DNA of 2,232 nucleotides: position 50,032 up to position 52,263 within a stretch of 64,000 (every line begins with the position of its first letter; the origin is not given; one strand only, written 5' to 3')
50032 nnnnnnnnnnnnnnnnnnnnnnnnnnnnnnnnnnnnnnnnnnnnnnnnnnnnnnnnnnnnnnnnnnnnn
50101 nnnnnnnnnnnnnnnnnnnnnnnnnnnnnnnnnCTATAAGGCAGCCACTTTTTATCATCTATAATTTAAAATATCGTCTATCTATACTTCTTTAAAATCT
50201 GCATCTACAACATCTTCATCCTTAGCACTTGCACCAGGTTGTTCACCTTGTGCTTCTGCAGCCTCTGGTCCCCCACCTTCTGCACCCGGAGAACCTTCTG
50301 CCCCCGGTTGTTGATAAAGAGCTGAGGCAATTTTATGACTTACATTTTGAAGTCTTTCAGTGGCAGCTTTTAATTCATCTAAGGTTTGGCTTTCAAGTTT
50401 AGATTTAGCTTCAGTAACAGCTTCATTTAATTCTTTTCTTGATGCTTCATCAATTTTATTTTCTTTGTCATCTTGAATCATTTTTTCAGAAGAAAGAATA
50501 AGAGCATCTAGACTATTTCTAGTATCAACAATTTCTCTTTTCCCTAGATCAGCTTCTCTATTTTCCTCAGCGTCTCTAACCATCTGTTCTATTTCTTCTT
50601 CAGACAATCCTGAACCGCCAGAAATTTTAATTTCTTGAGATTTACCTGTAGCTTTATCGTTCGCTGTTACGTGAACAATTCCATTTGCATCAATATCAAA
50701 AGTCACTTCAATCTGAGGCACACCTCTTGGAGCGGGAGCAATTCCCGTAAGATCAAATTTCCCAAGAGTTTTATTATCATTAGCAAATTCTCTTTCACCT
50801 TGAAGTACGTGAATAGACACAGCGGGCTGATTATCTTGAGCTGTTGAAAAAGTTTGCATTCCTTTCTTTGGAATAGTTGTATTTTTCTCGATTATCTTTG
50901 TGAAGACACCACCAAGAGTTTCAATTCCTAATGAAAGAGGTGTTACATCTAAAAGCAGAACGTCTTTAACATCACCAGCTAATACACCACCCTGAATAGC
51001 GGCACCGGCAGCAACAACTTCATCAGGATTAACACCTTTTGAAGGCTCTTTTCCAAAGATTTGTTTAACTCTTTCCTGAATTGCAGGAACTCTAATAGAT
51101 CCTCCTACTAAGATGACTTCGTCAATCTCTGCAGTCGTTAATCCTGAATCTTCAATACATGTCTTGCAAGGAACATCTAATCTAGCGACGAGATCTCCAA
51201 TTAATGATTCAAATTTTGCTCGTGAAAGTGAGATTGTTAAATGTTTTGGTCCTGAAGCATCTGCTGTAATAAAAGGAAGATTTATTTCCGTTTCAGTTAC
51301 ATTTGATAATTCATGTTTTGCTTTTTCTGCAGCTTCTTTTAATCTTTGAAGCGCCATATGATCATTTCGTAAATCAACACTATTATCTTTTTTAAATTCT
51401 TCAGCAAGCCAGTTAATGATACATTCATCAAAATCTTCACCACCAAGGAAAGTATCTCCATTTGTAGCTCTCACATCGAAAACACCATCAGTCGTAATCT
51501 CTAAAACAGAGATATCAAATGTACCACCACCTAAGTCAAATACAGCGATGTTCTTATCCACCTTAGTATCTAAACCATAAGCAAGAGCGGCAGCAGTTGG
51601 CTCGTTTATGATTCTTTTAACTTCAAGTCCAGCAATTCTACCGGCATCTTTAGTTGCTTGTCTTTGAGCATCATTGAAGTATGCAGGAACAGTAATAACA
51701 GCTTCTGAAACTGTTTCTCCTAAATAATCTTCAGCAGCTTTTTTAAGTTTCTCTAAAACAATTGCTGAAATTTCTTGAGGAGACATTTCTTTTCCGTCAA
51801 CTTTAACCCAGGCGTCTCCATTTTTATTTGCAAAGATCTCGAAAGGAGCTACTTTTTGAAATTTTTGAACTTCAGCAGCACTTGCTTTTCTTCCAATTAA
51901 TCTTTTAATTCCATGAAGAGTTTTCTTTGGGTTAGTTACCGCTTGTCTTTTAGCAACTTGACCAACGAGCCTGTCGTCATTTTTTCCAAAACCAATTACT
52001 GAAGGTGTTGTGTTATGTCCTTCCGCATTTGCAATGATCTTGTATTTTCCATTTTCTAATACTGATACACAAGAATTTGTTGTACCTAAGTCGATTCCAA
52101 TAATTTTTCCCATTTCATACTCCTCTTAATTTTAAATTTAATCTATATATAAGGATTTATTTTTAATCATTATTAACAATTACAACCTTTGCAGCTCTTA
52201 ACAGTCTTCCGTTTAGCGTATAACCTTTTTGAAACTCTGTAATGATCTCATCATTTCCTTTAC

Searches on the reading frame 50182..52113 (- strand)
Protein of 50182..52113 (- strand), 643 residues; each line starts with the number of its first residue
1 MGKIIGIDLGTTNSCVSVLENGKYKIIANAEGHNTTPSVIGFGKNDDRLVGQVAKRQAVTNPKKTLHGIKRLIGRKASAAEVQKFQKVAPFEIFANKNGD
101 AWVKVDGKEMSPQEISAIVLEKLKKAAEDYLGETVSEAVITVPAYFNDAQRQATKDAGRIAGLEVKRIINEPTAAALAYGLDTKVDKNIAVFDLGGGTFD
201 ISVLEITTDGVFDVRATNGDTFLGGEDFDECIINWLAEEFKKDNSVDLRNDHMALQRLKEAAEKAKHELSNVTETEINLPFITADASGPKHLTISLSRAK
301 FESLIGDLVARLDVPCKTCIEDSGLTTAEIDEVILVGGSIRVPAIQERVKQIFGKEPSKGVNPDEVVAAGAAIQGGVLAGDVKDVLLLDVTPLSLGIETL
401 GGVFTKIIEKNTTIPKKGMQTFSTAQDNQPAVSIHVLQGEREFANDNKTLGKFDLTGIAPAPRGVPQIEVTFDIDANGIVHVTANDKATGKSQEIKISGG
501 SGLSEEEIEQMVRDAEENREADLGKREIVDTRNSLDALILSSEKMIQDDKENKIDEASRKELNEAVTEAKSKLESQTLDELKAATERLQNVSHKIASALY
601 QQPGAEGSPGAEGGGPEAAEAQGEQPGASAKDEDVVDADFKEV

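Call 33: search_protein_families(library=pfam, proteins=[window:50182-52113:-], max_evalue=0.001)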
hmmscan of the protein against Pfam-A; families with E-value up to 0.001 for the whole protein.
window:50182-52113:- (643 aa): 2 families
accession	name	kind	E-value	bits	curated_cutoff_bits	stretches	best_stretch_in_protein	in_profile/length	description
PF00012.26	HSP70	-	1e-255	850.1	20.6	1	4-601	1-599/599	Hsp70 protein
PF06723.19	MreB_Mbl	-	5.6e-15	55.4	27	1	134-372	92-316/327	MreB/Mbl protein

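Call 54: list_cluster_members(proteins=[window:50182-52113:-, window:44495-45532:-, window:17440-19242:-, window:15600-17405:-, window:57351-59501:+, window:14146-15603:+, window:19434-20093:+, window:13228-14160:-])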
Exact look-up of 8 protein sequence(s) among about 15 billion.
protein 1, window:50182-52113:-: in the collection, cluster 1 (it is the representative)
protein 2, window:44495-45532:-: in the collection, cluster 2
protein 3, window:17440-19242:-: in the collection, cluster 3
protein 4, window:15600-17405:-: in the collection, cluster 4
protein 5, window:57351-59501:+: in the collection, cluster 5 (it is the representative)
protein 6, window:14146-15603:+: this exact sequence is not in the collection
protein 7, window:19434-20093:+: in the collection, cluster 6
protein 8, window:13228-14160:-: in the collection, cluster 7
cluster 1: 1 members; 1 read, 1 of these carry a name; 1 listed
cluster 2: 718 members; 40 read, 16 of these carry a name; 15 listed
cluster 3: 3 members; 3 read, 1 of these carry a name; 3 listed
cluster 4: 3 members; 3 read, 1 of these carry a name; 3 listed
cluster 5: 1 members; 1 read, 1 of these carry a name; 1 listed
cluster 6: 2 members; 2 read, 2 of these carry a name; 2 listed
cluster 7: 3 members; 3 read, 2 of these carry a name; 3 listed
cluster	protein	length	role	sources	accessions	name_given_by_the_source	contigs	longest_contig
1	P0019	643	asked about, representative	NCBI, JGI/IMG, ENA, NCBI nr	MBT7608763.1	MAG: molecular chaperone DnaK [Bacteriovoracaceae bacterium] | molecular chaperone DnaK | molecular chaperone DnaK [Bacteriovoracaceae bacterium]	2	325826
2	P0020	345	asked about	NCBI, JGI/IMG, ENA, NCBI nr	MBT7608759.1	MAG: rod shape-determining protein [Bacteriovoracaceae bacterium] | rod shape-determining protein MreB and related proteins | rod shape-determining protein [Bacteriovoracaceae bacterium]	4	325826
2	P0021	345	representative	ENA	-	-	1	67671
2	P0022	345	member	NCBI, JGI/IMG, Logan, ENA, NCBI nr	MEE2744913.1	MAG: rod shape-determining protein [Bdellovibrionota bacterium] | rod shape-determining protein [Bdellovibrionota bacterium]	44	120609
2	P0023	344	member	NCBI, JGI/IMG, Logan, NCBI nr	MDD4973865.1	MAG: rod shape-determining protein [Bacteriovorax sp.] | rod shape-determining protein MreB | rod shape-determining protein [Bacteriovorax sp.]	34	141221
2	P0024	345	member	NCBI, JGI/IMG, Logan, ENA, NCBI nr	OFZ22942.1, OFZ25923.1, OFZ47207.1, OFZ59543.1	MAG: rod shape-determining protein [Bdellovibrionales bacterium RIFOXYA1_FULL_36_14]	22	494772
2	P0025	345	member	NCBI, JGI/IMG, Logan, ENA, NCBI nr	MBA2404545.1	MAG: rod shape-determining protein [Bdellovibrionales bacterium] | rod shape-determining protein MreB | rod shape-determining protein [Bdellovibrionales bacterium]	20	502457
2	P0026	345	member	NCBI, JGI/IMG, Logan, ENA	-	rod shape-determining protein MreB and related proteins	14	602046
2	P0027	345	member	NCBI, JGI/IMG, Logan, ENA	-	rod shape-determining protein MreB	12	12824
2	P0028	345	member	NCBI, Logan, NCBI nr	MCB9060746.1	MAG: rod shape-determining protein [Halobacteriovoraceae bacterium] | rod shape-determining protein [Halobacteriovoraceae bacterium]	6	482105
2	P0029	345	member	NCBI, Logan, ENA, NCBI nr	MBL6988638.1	MAG: rod shape-determining protein [Bacteriovoracaceae bacterium] | rod shape-determining protein [Bacteriovoracaceae bacterium]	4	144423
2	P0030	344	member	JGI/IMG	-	rod shape-determining protein MreB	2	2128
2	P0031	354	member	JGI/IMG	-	rod shape-determining protein MreB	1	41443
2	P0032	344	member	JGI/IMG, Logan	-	rod shape-determining protein MreB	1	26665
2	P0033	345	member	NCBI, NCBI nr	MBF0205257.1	MAG: rod shape-determining protein [Oligoflexia bacterium] | rod shape-determining protein [Oligoflexia bacterium]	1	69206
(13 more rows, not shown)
